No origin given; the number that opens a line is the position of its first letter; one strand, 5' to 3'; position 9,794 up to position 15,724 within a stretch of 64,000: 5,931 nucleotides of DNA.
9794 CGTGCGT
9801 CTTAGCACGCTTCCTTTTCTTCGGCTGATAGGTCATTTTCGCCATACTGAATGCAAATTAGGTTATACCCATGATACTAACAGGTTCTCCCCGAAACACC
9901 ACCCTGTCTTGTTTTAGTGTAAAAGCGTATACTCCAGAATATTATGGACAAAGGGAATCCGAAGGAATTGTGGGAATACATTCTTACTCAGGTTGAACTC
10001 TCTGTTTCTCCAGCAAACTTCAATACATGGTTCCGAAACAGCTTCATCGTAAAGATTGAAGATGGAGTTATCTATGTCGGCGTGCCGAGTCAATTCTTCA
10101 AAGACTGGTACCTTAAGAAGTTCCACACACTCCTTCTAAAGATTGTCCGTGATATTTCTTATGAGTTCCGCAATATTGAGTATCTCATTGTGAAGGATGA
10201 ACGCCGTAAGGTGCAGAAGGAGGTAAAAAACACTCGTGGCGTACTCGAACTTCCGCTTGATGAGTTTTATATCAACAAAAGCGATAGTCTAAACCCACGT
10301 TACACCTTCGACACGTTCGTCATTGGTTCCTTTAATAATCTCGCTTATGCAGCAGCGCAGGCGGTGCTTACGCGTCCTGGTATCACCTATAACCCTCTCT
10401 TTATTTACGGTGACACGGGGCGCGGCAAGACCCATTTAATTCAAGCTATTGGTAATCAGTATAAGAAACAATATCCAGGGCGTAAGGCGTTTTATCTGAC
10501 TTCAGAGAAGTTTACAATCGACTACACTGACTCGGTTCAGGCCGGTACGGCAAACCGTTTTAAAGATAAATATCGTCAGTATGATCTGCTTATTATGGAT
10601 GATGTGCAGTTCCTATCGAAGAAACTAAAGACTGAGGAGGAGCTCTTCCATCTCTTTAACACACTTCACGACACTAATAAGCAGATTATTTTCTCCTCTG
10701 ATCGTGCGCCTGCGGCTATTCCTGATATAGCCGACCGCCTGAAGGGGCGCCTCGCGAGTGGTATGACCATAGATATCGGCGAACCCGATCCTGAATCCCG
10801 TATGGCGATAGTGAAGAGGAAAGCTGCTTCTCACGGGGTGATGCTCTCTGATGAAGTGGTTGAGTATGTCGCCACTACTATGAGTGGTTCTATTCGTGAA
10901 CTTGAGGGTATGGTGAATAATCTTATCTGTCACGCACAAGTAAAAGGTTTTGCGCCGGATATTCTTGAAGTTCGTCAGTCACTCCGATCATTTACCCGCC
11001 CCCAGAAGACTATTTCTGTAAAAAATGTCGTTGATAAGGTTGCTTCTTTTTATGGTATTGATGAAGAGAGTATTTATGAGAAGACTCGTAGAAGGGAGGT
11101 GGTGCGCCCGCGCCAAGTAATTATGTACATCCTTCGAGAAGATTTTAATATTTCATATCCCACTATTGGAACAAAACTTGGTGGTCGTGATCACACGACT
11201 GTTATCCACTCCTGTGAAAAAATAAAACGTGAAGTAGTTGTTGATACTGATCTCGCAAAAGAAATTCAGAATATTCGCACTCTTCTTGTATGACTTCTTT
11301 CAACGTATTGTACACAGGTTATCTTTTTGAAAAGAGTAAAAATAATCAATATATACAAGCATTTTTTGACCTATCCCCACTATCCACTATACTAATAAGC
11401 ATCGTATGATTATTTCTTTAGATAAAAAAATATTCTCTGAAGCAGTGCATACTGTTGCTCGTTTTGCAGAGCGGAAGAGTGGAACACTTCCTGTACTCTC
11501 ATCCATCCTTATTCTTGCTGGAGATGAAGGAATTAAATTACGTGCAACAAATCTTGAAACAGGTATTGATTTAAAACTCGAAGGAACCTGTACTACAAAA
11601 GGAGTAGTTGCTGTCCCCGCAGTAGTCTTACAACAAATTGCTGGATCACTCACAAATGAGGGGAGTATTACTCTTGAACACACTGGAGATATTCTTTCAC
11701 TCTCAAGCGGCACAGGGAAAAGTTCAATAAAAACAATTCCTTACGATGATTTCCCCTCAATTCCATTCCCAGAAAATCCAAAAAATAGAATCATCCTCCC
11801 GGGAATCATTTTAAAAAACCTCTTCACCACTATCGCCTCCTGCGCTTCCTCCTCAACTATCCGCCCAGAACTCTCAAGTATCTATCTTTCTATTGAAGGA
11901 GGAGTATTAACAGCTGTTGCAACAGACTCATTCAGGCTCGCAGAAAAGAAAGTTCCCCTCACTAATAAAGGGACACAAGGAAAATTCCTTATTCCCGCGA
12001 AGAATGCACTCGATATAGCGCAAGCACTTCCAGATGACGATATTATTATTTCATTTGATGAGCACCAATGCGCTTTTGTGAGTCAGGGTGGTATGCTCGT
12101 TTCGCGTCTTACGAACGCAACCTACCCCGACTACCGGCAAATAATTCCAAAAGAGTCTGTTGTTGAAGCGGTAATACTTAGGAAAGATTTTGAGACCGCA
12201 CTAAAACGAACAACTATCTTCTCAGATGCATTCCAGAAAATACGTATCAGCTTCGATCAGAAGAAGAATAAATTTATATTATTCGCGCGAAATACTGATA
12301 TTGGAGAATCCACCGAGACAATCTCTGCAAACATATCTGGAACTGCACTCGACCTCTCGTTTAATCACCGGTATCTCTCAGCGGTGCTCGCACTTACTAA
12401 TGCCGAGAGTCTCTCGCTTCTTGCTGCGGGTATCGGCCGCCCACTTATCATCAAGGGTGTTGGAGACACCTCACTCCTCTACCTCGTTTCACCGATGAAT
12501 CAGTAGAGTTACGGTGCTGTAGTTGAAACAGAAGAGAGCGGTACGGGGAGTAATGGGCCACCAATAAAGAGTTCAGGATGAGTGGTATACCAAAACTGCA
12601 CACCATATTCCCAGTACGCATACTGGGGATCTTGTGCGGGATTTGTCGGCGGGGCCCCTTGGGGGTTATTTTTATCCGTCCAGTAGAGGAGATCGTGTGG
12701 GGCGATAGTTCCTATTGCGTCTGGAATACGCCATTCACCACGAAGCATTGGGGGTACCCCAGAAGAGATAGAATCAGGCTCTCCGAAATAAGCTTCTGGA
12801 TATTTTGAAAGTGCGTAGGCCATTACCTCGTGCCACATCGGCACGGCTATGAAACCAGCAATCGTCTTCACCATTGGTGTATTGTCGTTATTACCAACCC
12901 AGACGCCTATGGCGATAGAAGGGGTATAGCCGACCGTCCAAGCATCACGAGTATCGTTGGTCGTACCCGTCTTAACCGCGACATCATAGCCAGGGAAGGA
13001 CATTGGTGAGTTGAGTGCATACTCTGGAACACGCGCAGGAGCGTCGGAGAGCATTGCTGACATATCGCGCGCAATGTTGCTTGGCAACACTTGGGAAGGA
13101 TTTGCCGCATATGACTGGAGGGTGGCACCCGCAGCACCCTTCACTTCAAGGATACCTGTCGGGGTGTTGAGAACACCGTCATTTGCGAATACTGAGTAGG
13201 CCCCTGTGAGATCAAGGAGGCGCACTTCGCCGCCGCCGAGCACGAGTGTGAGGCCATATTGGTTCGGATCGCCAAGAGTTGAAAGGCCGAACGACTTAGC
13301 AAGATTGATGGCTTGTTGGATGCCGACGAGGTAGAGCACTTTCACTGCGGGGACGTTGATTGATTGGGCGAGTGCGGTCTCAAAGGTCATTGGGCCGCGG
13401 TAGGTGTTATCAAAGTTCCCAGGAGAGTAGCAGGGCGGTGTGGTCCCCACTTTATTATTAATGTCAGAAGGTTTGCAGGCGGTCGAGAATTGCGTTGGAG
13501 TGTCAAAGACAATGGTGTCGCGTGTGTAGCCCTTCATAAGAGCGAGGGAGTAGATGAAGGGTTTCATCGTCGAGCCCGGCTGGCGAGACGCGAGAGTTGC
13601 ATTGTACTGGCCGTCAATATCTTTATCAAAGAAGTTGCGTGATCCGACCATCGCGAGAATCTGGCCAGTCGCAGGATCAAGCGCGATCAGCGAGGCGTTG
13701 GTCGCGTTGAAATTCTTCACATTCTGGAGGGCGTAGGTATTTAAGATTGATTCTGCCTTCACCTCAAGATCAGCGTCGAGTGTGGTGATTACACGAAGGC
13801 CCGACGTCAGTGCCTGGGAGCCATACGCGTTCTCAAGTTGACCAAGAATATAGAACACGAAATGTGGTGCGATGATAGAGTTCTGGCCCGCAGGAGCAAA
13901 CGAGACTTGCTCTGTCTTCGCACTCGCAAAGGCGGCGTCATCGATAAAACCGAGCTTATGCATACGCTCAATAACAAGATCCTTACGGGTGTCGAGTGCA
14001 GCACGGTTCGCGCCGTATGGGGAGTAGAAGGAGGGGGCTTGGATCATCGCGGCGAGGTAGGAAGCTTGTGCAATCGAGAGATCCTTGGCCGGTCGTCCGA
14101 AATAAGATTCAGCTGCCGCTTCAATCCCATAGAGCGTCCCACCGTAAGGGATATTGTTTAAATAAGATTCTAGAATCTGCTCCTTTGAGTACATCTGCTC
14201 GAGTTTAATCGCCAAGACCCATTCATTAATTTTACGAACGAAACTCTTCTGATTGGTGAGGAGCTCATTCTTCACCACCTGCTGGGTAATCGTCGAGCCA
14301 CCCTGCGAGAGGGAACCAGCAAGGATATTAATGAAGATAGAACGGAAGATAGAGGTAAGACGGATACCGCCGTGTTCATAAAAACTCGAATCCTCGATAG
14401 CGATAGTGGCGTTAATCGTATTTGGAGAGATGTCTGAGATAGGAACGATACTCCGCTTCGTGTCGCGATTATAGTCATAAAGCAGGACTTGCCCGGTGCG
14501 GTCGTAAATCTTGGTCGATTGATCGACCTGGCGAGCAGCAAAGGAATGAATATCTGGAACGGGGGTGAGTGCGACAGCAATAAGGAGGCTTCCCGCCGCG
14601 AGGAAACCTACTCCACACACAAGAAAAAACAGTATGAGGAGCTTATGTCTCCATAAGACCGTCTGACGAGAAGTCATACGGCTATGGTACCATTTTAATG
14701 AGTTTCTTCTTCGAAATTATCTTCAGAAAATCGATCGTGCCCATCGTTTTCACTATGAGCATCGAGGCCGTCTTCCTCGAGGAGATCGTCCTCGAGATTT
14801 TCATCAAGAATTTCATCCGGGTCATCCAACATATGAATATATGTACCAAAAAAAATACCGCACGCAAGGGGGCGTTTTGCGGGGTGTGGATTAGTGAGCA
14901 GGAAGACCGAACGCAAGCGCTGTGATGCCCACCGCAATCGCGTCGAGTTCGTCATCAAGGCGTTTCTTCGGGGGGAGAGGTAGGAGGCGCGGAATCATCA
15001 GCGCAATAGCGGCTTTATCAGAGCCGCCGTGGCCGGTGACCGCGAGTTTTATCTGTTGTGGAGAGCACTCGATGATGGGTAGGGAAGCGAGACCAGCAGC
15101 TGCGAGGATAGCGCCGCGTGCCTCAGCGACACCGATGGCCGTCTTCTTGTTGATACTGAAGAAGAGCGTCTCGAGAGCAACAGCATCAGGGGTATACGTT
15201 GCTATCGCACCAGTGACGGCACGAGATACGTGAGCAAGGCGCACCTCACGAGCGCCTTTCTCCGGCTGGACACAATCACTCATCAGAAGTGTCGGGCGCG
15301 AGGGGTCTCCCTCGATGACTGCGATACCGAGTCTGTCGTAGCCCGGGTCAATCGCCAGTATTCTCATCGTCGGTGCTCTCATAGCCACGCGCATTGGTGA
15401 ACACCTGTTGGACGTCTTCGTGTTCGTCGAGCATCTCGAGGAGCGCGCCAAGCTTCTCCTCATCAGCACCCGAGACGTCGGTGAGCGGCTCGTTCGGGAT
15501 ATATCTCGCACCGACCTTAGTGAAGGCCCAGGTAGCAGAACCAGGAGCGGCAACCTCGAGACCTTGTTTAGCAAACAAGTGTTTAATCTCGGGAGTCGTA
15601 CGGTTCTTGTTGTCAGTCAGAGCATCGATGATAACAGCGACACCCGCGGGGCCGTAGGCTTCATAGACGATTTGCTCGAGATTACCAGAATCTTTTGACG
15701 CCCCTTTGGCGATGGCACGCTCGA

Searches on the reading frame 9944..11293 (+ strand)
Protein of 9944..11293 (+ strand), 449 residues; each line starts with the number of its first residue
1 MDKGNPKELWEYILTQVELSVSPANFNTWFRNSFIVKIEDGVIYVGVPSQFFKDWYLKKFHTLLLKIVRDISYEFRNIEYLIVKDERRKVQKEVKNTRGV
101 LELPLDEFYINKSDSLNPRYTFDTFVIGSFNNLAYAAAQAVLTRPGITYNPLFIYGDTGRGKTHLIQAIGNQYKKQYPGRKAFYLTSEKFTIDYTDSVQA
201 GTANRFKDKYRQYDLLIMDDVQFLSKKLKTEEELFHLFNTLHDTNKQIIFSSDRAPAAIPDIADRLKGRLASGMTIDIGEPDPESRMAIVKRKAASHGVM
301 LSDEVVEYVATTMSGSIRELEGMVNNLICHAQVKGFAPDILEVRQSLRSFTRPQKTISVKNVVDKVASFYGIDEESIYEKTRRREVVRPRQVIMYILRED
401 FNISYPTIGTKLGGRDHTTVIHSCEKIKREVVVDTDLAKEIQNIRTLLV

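Call 32: search_protein_families(library=pfam, proteins=[window:9944-11293:+], max_evalue=0.001)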
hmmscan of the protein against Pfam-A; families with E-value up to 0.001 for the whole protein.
window:9944-11293:+ (449 aa): 9 families
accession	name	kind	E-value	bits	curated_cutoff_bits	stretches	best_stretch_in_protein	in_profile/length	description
PF00308.24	Bac_DnaA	-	2.1e-61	207.3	23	1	116-277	1-162/162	Bacterial DnaA ATPAse domain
PF08299.17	Bac_DnaA_C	-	1.4e-25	89.6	31.5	1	360-427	2-69/69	Bacterial dnaA protein helix-turn-helix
PF11638.13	DnaA_N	-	4.7e-11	42.7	24.6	1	8-68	2-63/65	DnaA N-terminal domain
PF01695.23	IstB_IS21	-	1.3e-07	31.8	24.1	1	152-251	95-192/238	IstB-like ATP binding protein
PF13401.12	AAA_22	-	4.6e-06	27.4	27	0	151-186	7-33/130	AAA domain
PF00910.28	RNA_helicase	-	2.9e-05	24.9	21.5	1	153-240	2-77/105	RNA helicase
PF01637.24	ATPase_2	-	5.7e-05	23.5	33.2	1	148-259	19-123/225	ATPase domain predominantly from Archaea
PF13173.12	AAA_14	-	0.00012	22.5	27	1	150-271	3-116/129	AAA domain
PF00004.35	AAA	-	0.00067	20.6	21.2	0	153-254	2-110/131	ATPase family associated with various cellular activities (AAA)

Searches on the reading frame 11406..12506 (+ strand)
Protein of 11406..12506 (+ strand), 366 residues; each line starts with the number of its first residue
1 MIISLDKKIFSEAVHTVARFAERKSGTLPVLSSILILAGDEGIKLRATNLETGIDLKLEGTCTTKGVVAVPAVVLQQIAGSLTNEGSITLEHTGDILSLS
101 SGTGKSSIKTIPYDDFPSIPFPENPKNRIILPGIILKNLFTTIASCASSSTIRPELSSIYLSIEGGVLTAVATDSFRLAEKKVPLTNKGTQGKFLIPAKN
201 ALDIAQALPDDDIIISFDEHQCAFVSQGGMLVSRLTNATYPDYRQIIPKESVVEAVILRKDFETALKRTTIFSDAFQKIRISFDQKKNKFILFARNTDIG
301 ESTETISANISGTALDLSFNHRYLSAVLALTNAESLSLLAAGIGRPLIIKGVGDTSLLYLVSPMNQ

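Call 32: search_protein_families(library=pfam, proteins=[window:11406-12506:+], max_evalue=0.001)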
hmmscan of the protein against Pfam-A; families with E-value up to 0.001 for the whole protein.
window:11406-12506:+ (366 aa): 3 families
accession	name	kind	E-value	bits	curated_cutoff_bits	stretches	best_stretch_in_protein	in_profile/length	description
PF00712.24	DNA_pol3_beta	-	2.1e-24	86.4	24.4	2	144-239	18-110/120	DNA polymerase III beta subunit, N-terminal domain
PF02768.20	DNA_pol3_beta_3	-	2.4e-17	63.3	27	1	244-364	1-120/121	DNA polymerase III beta subunit, C-terminal domain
PF02767.21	DNA_pol3_beta_2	-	2.9e-17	63.5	27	1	135-242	6-116/116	DNA polymerase III beta subunit, central domain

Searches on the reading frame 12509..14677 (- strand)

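Call 33: search_protein_families(library=pfam, proteins=[window:12509-14677:-], max_evalue=0.001)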
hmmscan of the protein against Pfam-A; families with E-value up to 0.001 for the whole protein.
window:12509-14677:- (722 aa): 2 families
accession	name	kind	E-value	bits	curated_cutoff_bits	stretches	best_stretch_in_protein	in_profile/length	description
PF00912.28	Transgly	-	2e-61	207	27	1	68-240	7-178/178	Transglycosylase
PF00905.27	Transpeptidase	-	5e-22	78.9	22.1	1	329-595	2-279/299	Penicillin binding protein transpeptidase domain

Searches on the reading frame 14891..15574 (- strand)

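Call 33: search_protein_families(library=pfam, proteins=[window:14891-15574:-], max_evalue=0.001)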
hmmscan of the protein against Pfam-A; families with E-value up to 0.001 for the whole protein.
window:14891-15574:- (227 aa): 1 family
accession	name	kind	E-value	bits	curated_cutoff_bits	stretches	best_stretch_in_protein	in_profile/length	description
PF02075.23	RuvC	-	2.7e-31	108.9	22.2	1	72-218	1-147/148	Crossover junction endodeoxyribonuclease RuvC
